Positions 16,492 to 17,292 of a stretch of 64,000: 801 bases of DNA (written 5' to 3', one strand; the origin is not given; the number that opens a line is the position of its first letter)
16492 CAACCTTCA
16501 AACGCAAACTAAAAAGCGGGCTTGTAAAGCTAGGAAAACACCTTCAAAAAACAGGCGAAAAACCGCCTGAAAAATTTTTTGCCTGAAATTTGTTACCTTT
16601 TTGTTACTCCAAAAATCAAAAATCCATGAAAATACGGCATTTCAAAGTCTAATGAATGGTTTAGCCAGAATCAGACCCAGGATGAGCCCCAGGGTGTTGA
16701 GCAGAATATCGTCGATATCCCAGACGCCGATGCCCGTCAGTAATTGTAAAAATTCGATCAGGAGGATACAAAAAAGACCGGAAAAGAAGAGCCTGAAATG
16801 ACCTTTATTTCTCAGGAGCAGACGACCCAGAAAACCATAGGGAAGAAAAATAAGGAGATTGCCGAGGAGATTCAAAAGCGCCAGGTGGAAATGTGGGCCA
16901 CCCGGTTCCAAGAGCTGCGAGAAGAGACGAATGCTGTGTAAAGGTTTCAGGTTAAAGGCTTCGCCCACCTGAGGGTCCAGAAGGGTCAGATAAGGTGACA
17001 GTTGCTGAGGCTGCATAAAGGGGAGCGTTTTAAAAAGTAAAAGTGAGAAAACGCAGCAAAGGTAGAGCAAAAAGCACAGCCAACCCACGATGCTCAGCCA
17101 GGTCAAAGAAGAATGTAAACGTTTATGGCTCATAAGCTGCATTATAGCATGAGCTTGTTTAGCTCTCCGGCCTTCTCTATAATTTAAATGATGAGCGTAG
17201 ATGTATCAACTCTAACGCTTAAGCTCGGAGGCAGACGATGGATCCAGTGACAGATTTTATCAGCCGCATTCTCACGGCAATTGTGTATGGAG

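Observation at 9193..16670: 7.5-kb satellite/PICI-like island inserted in the 3' end of a VanZ-like gene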

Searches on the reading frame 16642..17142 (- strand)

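Call 23: search_protein_families(library=ncbifam, proteins=[window:16642-17142:-], max_evalue=0.01)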
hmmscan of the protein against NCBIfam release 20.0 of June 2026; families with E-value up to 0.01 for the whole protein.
window:16642-17142:- (166 aa): 3 families
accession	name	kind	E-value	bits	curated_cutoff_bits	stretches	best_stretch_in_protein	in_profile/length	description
NF000142.1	vanZ-Pt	exception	1.8e-07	31.3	260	1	87-159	69-136/143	glycopeptide resistance protein VanZ-Pt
NF033125.2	vanZ-A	exception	3.9e-07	30.3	250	1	89-159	54-124/164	glycopeptide resistance protein VanZ-A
NF000145.1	vanZ-F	exception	2.5e-05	24.6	375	1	93-163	89-159/206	glycopeptide resistance protein VanZ-F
